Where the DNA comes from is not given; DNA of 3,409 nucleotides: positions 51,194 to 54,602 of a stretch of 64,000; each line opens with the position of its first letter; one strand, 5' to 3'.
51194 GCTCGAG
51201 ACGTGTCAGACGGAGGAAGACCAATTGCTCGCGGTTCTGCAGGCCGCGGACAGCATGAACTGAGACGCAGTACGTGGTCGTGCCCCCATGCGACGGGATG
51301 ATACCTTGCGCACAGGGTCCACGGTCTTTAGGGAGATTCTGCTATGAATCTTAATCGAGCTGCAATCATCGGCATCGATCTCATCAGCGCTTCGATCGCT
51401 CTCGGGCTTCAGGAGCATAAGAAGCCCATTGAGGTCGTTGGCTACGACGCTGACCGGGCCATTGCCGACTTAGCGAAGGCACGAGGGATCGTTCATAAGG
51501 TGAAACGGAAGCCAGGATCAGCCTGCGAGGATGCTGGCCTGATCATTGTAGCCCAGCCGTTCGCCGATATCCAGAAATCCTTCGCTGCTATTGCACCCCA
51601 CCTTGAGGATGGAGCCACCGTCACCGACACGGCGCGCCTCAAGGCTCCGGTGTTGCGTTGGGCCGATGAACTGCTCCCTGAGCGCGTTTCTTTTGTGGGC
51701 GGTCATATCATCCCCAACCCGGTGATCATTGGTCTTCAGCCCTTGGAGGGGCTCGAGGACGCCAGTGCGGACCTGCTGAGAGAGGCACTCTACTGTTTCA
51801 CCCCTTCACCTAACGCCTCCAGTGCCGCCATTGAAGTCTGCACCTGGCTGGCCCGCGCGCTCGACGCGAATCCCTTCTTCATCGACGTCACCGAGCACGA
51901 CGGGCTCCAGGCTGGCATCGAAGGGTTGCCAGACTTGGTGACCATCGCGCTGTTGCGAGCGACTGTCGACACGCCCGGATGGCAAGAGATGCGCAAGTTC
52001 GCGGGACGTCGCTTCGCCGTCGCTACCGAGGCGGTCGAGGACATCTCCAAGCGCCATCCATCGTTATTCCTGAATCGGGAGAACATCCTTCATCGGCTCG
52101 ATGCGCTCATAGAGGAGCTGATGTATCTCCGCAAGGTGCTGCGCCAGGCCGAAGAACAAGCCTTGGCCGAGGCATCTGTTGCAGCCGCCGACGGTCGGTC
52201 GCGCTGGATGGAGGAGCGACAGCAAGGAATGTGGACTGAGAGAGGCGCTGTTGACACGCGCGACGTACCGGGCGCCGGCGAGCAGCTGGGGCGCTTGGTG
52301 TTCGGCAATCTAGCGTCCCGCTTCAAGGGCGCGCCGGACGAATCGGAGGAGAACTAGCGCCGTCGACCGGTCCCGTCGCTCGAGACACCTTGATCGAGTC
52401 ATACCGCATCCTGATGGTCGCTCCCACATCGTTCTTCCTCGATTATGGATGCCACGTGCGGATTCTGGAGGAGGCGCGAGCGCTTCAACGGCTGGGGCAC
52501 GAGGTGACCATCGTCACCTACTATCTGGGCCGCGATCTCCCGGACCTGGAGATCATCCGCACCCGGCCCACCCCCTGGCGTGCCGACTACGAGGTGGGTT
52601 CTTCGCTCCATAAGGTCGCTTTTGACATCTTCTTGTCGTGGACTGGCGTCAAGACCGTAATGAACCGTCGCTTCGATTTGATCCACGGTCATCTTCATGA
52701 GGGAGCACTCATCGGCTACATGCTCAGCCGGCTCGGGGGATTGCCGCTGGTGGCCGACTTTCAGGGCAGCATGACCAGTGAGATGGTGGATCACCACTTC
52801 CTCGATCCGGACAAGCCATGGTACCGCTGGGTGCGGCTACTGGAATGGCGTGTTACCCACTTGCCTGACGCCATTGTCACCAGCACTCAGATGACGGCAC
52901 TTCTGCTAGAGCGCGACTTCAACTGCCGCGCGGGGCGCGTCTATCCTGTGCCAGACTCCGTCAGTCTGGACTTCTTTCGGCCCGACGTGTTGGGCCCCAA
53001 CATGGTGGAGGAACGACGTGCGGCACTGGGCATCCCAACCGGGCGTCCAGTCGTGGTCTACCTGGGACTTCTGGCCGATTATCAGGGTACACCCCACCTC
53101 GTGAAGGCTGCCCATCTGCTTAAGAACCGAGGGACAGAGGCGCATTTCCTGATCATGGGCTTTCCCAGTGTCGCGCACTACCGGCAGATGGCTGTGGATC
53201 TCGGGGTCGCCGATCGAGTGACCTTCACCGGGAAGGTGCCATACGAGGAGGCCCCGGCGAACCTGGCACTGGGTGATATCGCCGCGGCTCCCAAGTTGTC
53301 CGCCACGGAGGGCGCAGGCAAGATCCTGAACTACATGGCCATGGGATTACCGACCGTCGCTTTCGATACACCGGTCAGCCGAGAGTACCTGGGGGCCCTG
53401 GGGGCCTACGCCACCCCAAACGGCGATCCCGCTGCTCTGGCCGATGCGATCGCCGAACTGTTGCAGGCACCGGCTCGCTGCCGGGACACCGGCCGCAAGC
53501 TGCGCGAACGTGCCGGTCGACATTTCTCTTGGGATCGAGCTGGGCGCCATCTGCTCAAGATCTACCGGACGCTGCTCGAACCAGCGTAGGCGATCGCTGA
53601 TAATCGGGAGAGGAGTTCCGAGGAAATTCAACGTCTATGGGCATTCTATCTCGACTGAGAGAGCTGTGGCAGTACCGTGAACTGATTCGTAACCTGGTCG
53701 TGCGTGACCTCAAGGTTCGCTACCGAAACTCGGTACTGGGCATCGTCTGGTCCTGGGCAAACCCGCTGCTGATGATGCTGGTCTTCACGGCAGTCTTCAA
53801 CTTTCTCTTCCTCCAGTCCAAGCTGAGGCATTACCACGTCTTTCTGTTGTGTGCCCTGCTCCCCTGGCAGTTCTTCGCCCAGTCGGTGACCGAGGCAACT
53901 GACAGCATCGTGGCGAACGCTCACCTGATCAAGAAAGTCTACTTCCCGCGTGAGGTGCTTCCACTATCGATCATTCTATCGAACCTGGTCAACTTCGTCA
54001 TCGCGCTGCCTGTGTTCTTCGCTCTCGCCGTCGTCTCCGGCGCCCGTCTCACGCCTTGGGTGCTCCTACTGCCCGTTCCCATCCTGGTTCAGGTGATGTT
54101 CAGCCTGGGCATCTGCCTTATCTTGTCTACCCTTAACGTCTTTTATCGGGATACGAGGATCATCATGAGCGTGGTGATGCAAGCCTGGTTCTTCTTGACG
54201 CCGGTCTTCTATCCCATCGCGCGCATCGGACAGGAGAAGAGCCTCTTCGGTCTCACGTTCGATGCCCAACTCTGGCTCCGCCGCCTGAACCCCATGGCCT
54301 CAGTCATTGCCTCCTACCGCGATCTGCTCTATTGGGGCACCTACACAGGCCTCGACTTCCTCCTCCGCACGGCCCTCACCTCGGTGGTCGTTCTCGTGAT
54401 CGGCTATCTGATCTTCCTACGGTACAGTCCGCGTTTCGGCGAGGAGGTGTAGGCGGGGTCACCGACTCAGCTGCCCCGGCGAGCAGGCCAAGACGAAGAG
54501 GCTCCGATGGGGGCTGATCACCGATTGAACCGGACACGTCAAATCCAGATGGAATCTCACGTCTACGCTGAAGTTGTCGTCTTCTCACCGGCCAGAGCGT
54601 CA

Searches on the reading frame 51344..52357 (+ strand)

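Call 6: search_protein_families(library=pfam, proteins=[window:51344-52357:+], max_evalue=0.01)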
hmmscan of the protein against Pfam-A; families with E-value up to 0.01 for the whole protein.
window:51344-52357:+ (337 aa): 3 families
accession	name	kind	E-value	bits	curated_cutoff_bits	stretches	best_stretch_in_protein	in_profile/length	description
PF02153.23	PDH_N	-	4.9e-17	62.3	26.5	1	18-165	1-140/154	Prephenate dehydrogenase, nucleotide-binding domain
PF20463.3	PDH_C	-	5.4e-06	27.1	22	1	183-276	3-98/102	Prephenate dehydrogenase, dimerization domain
PF03807.23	F420_oxidored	-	0.00069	20.6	21.6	1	7-96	3-91/94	NADP oxidoreductase coenzyme F420-dependent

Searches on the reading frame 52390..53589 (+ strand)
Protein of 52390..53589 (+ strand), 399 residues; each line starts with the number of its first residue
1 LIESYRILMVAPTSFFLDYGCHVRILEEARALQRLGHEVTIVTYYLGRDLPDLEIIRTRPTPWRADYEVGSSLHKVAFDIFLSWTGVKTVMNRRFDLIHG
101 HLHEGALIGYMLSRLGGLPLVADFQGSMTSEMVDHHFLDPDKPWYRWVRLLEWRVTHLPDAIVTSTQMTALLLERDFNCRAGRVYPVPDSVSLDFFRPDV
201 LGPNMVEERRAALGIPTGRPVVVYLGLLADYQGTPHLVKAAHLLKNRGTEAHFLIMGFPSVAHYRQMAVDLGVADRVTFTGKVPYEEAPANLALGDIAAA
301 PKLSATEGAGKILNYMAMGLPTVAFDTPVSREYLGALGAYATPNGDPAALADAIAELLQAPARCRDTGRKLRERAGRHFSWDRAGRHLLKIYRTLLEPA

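Call 6: search_protein_families(library=pfam, proteins=[window:52390-53589:+], max_evalue=0.01)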
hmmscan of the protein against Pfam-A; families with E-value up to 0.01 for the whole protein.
window:52390-53589:+ (399 aa): 5 families
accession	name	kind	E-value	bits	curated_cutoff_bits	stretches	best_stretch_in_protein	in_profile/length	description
PF13692.12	Glyco_trans_1_4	-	1.5e-22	80.8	27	1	219-359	1-141/142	Glycosyl transferases group 1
PF00534.26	Glycos_transf_1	-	7.5e-22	78.1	26.4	1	207-372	3-170/172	Glycosyl transferases group 1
PF13439.12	Glyco_transf_4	-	3.4e-15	56.9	28.5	1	23-194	6-169/170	Glycosyltransferase Family 4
PF13579.12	Glyco_trans_4_4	-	2e-14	54.6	29.7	1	20-188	2-156/158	Glycosyl transferase 4-like domain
PF13524.12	Glyco_trans_1_2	-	0.0013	19.1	25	1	249-389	13-143/144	Glycosyl transferase-like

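Call 36: search_protein_families(library=ncbifam, proteins=[window:52390-53589:+], max_evalue=0.01)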
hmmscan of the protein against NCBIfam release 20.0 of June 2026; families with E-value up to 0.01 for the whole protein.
window:52390-53589:+ (399 aa): 18 families
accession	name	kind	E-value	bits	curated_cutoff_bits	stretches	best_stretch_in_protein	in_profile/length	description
TIGR04063.1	stp3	hypoth_equivalog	4e-21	75.4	442.05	1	89-396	87-396/397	TIGR04063 family PEP-CTERM/XrtA system glycosyltransferase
TIGR03449.1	mycothiol_MshA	equivalog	6.9e-21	74.6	462.5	1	91-396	99-404/406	D-inositol-3-phosphate glycosyltransferase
TIGR04047.1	MSMEG_0565_glyc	hypoth_equivalog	2e-14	53.5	259.85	1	21-393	14-372/373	MSMEG_0565 family glycosyltransferase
NF007640.0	PRK10307.1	subfamily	5.1e-12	45.4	276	1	148-384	161-396/411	WcaI family glycosyltransferase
TIGR02149.1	glgA_Coryne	subfamily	7.4e-12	45.1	302.4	1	20-395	19-390/391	glycogen synthase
NF041876.1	EPS_EpsE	equivalog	7.8e-12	45.1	400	1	224-385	219-386/389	exopolysaccharide biosynthesis GT4 family glycosyltransferase EpsE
TIGR03088.1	stp2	hypoth_equivalog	1.3e-11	44.1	409.05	1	140-396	121-374/374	TIGR03088 family PEP-CTERM/XrtA system glycosyltransferase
NF053787.1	GlcN_PG_synth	equivalog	3.2e-11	42.7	480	1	188-396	170-360/361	N-acetylglucosaminyl phosphatidylglycerol synthase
NF041879.1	EPS_EpsH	equivalog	2.7e-09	36.3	800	1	216-396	233-417/431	exopolysaccharide biosynthesis glycosyltransferase EpsH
TIGR03087.1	stp1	hypoth_equivalog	4.3e-09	36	316.65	1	154-388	168-390/397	TIGR03087 family PEP-CTERM/XrtA system glycosyltransferase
NF047684.1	TeichurnBiosyTuaC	equivalog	2.2e-08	33.5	550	1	205-396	205-390/391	teichuronic acid biosynthesis protein TuaC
NF038295.1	EPS_HpsP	equivalog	3.7e-08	32.8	550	1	208-395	196-387/388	hormogonium polysaccharide biosynthesis glycosyltransferase HpsP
TIGR03999.1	thiol_BshA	equivalog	1.4e-06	27.5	273.7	1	195-396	175-374/375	N-acetyl-alpha-D-glucosaminyl L-malate synthase BshA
TIGR04157.1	glyco_rSAM_CFB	subfamily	8.9e-06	24.9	400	1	160-388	171-402/406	TIGR04157 family glycosyltransferase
TIGR04007.1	wcaI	equivalog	1.2e-05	24.1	800.45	1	205-298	217-308/407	colanic acid biosynthesis glycosyltransferase WcaI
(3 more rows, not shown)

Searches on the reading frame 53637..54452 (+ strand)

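Call 33: search_protein_families(library=pfam, proteins=[window:53637-54452:+], max_evalue=0.01)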
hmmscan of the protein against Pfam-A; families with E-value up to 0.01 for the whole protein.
window:53637-54452:+ (271 aa): 1 family
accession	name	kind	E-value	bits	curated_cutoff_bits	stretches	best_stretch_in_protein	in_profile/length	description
PF01061.29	ABC2_membrane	-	3.2e-14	53.4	26.9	1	17-230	3-209/211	ABC-2 type transporter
